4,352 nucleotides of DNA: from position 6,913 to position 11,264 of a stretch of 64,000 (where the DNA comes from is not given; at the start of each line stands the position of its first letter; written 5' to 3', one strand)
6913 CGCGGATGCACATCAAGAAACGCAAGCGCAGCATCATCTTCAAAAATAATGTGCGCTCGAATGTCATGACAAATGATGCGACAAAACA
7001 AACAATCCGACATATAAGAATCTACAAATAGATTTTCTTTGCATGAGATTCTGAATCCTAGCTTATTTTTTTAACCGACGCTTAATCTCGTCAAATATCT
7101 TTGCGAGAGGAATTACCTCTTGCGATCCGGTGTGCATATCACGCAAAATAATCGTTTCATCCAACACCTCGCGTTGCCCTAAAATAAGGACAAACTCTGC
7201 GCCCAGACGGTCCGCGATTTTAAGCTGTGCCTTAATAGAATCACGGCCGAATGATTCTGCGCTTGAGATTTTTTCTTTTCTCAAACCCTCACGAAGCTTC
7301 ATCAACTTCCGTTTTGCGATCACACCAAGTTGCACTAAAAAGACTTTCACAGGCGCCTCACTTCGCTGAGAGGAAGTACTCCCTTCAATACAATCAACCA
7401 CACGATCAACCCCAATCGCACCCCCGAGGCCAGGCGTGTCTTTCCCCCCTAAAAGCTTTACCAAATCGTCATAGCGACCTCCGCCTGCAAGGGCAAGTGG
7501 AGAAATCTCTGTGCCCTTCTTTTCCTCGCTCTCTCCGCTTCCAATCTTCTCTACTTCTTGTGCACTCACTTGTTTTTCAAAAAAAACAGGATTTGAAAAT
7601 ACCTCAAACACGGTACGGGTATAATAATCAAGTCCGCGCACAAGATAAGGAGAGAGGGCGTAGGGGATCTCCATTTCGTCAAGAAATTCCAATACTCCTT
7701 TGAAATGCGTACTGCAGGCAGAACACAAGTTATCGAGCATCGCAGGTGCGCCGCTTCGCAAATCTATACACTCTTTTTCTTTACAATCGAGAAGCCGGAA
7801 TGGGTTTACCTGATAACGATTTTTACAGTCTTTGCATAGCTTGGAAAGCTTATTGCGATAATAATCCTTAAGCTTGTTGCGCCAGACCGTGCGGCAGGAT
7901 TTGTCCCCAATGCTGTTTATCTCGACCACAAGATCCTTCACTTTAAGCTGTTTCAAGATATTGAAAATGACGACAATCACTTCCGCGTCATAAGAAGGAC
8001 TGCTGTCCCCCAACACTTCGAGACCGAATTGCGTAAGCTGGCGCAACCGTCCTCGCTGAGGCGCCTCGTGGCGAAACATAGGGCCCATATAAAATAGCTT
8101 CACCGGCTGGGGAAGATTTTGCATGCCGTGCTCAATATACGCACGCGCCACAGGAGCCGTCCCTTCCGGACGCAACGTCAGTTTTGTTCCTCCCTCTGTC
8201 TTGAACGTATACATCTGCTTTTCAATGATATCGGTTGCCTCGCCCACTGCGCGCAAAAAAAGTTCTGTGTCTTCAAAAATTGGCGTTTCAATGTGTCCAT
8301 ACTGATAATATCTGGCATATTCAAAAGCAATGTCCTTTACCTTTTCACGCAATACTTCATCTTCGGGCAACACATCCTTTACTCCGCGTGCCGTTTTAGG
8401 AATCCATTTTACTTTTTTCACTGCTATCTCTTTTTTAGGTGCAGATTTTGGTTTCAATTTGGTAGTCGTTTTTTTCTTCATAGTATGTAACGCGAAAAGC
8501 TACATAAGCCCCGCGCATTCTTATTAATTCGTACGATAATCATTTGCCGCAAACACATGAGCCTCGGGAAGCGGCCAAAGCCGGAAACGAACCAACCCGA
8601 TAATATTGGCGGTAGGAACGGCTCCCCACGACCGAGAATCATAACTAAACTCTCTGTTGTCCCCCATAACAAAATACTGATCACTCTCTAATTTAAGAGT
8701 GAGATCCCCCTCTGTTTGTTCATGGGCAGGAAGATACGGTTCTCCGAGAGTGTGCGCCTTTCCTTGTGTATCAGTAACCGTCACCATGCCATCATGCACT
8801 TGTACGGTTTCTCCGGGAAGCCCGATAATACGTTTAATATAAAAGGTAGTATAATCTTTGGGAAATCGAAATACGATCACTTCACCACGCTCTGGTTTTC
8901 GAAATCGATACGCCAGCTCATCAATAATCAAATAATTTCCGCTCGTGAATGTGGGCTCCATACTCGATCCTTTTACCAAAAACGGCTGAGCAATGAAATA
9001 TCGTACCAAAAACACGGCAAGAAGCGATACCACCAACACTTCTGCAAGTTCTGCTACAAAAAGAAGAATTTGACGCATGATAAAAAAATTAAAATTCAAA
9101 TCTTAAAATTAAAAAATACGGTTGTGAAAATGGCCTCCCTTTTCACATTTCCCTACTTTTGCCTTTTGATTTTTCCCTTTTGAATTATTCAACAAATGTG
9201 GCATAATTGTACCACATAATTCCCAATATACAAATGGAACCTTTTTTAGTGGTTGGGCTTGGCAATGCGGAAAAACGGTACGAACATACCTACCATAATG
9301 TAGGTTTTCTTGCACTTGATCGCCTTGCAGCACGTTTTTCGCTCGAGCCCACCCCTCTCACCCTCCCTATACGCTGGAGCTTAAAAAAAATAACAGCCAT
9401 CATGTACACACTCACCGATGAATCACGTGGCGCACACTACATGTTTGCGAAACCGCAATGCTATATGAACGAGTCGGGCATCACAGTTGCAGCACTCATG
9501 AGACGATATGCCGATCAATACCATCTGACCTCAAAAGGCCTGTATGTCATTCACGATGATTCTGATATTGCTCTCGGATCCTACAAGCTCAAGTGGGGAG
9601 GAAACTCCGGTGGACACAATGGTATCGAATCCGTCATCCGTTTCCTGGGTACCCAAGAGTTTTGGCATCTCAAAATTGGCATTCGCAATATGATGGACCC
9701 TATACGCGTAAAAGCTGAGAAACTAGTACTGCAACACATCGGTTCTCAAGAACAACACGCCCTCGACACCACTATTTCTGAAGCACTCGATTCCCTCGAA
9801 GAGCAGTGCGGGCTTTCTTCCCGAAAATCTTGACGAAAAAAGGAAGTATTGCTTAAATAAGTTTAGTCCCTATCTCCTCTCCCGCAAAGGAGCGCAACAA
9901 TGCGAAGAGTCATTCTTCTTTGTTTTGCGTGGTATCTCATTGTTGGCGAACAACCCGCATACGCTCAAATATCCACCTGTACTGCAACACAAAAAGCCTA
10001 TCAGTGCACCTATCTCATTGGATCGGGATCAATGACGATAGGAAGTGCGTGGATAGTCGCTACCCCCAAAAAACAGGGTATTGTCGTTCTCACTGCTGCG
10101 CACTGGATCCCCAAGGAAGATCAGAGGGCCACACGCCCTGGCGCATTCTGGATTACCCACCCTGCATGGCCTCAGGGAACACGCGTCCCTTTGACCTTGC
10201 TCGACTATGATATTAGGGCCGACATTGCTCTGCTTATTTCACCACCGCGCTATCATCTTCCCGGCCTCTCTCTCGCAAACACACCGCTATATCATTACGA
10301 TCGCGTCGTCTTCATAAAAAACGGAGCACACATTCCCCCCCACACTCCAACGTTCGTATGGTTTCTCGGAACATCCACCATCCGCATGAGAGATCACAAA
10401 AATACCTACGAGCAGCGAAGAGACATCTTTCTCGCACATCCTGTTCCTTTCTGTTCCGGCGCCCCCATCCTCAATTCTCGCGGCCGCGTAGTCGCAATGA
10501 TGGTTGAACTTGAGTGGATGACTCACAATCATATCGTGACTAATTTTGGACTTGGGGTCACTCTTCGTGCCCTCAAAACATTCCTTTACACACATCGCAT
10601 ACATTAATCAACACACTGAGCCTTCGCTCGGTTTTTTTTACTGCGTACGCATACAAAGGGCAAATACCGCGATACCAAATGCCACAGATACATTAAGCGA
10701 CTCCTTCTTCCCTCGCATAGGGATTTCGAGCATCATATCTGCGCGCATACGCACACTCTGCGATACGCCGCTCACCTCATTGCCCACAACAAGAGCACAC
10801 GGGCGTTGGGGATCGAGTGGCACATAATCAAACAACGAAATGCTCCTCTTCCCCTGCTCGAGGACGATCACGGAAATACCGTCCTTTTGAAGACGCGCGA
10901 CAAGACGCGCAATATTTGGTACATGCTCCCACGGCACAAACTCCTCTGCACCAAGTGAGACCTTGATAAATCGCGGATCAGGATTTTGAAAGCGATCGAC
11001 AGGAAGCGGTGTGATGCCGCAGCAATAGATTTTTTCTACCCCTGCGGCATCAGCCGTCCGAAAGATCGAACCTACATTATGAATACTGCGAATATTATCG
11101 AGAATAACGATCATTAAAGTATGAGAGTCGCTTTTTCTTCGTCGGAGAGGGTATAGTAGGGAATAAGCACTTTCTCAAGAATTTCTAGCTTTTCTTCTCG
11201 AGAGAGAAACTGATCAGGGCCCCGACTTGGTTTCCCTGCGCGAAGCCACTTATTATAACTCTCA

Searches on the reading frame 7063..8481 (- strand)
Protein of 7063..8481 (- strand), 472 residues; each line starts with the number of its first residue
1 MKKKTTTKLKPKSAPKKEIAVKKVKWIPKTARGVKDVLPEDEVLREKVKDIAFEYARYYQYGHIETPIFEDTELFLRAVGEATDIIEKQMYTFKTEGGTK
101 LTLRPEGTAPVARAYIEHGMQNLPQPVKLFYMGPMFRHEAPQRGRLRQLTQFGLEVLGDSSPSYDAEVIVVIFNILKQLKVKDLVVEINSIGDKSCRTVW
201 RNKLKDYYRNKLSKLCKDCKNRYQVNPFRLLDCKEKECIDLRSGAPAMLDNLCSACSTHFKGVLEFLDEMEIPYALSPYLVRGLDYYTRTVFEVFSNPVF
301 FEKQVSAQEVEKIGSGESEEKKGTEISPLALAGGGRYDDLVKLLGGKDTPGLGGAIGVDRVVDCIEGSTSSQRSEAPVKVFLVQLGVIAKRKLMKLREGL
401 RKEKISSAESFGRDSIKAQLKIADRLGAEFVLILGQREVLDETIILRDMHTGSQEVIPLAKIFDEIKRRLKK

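Call 7: search_protein_families(library=pfam, proteins=[window:7063-8481:-], max_evalue=0.001)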
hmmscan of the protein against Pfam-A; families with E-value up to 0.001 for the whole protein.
window:7063-8481:- (472 aa): 3 families
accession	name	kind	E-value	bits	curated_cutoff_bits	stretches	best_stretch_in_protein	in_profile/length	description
PF13393.11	tRNA-synt_His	-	5e-36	124.9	25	1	33-296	1-272/308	Histidyl-tRNA synthetase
PF00587.30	tRNA-synt_2b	-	1.4e-14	55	29.3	1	91-298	1-124/179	tRNA synthetase class II core domain (G, H, P, S and T)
PF03129.25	HGTP_anticodon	-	1.9e-10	41.2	21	1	380-468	2-93/94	Anticodon binding domain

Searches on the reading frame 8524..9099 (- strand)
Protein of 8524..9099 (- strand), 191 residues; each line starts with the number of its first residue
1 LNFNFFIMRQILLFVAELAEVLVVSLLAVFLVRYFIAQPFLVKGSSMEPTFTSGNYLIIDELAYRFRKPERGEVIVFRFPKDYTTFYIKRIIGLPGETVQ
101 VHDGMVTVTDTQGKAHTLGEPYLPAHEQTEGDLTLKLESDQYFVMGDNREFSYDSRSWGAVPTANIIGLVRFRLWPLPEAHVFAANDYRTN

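Call 7: search_protein_families(library=pfam, proteins=[window:8524-9099:-], max_evalue=0.001)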
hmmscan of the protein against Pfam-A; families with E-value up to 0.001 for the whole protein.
window:8524-9099:- (191 aa): 2 families
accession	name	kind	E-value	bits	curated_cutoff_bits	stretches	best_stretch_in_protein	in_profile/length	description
PF10502.14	Peptidase_S26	-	5.7e-46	157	22.9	1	16-175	2-168/168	Signal peptidase, peptidase S26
PF00717.28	Peptidase_S24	-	6e-06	26.4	23.3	1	42-98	40-88/116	Peptidase S24-like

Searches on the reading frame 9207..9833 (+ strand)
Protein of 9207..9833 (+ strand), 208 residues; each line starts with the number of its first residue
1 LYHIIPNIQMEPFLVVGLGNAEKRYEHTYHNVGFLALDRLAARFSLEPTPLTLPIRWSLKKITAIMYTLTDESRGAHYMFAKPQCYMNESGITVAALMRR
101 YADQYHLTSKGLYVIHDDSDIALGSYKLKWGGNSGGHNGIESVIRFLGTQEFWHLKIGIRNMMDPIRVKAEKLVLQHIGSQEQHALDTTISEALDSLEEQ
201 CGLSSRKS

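Call 7: search_protein_families(library=pfam, proteins=[window:9207-9833:+], max_evalue=0.001)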
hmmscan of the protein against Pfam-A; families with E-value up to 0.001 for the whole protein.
window:9207-9833:+ (208 aa): 1 family
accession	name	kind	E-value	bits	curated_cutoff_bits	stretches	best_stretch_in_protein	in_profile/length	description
PF01195.25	Pept_tRNA_hydro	-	1.2e-42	146.3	27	1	14-200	1-170/183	Peptidyl-tRNA hydrolase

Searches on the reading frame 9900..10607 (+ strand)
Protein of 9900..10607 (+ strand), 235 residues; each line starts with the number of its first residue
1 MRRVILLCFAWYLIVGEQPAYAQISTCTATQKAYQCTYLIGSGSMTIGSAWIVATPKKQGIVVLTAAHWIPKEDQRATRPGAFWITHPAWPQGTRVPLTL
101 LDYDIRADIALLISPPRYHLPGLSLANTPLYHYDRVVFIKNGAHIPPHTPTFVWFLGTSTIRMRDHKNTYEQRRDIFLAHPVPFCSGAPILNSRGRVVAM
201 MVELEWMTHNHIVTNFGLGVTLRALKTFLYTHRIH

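Call 7: search_protein_families(library=pfam, proteins=[window:9900-10607:+], max_evalue=0.001)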
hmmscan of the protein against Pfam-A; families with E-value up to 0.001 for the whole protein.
window:9900-10607:+ (235 aa): 1 family
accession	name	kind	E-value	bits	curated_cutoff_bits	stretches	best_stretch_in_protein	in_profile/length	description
PF13365.12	Trypsin_2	-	2.6e-09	38.4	27.6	1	49-200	2-144/144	Trypsin-like peptidase domain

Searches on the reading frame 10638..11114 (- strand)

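Call 7: search_protein_families(library=pfam, proteins=[window:10638-11114:-], max_evalue=0.001)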
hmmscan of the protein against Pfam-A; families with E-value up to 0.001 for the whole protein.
window:10638-11114:- (158 aa): 1 family
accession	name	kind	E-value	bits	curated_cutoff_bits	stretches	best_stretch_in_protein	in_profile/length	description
PF00588.24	SpoU_methylase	-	3e-35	121.8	29.7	1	1-150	2-141/142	SpoU rRNA Methylase family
